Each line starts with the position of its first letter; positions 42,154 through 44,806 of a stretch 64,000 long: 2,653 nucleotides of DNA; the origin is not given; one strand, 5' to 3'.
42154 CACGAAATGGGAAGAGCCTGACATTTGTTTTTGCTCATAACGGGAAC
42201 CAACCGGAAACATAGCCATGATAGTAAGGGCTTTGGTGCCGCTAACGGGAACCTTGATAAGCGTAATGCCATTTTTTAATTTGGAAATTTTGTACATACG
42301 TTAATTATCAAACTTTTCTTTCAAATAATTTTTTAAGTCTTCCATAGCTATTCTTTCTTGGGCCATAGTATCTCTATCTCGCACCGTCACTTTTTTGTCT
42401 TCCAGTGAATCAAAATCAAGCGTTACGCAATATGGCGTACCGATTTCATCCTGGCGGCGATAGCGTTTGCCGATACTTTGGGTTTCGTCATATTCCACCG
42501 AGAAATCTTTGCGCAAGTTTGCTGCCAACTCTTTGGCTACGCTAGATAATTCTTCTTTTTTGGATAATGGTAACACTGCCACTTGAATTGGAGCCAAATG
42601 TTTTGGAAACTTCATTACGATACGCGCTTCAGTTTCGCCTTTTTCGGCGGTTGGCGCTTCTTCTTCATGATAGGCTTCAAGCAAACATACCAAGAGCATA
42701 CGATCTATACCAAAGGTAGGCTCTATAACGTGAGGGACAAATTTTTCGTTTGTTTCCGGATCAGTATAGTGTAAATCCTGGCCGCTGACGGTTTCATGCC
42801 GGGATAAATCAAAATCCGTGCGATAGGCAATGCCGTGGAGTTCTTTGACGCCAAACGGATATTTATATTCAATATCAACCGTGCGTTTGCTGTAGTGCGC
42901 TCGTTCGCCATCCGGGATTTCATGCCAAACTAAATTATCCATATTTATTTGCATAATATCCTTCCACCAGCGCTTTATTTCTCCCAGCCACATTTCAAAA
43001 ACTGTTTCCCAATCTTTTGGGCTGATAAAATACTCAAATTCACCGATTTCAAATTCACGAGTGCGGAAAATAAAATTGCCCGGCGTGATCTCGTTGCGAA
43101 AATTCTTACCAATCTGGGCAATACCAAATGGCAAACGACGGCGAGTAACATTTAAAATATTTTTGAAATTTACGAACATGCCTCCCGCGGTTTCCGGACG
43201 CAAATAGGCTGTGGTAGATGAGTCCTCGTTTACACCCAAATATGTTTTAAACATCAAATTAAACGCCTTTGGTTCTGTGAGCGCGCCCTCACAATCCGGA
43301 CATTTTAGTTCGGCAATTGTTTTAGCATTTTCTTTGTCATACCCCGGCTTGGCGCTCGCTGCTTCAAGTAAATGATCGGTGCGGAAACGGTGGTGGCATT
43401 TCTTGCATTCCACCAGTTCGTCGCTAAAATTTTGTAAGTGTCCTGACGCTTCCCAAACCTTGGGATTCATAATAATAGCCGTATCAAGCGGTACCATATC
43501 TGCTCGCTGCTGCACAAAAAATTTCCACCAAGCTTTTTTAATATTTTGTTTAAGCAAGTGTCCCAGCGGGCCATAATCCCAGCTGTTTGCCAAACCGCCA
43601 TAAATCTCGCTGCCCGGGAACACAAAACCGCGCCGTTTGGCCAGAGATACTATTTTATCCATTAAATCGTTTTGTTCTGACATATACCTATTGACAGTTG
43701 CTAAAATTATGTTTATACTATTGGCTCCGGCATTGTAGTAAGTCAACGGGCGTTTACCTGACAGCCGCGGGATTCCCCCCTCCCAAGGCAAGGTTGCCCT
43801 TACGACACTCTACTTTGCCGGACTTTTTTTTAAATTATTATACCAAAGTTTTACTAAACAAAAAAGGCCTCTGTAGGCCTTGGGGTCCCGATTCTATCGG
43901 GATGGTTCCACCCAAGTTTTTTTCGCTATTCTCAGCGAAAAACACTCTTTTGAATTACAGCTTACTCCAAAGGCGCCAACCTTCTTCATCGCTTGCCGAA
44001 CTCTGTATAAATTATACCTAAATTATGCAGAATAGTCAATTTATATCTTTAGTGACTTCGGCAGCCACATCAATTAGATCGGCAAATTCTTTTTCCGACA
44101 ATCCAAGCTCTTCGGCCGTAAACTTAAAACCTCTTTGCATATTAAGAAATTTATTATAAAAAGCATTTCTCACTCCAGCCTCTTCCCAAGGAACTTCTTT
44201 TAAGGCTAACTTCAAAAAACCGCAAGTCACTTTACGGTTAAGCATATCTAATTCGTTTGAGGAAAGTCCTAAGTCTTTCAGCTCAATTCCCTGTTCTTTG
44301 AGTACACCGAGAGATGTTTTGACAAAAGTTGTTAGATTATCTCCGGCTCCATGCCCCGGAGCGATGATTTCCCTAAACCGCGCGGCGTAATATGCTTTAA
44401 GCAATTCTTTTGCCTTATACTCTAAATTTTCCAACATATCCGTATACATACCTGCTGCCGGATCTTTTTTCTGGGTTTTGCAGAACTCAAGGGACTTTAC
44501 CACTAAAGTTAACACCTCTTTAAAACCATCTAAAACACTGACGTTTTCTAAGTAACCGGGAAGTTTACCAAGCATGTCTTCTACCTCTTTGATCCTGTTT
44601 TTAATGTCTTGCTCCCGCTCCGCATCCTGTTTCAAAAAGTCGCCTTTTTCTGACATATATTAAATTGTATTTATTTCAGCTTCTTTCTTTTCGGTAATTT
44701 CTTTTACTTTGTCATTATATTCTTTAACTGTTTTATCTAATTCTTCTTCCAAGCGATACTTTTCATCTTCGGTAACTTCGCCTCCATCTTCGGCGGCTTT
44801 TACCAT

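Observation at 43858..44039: Probable glycine-specific T-box riboswitch with an ultrashort Stem I in the glyS leader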

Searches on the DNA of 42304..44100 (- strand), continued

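Call 76: search_rna_families(sources=[L062, L063, L064, L065, L066, L067, L068, L070, L071, L072, L073, L075, L077, L078, L079, L080, L002, L006, L004, L009], threshold=gathering)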
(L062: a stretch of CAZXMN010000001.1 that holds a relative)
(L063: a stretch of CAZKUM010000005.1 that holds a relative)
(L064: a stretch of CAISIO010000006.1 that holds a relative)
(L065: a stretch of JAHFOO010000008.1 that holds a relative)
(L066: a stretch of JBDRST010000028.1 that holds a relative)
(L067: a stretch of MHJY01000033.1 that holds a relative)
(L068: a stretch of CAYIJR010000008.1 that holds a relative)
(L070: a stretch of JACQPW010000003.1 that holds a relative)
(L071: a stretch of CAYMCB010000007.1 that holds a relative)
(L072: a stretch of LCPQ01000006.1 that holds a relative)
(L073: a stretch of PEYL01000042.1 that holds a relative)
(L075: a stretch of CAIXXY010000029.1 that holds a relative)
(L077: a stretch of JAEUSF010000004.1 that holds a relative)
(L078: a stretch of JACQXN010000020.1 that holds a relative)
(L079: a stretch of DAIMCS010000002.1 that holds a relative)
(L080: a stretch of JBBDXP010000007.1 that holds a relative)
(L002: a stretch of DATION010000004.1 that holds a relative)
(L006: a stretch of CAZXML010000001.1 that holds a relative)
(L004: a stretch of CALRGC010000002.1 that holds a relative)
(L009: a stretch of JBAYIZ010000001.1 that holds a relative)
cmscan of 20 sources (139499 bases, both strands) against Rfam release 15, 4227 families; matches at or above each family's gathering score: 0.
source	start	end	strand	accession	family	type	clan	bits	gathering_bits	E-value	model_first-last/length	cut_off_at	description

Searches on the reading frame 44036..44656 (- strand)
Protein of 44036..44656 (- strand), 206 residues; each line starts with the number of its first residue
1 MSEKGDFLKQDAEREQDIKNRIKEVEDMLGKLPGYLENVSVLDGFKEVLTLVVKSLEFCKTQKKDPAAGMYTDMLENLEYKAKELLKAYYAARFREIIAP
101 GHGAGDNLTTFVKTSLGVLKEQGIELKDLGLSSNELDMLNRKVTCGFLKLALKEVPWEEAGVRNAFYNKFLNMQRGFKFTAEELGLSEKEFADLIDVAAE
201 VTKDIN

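Call 67: search_protein_families(library=pfam, proteins=[window:44036-44656:-])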
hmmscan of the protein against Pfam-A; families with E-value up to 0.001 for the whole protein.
window:44036-44656:- (206 aa): 0 families
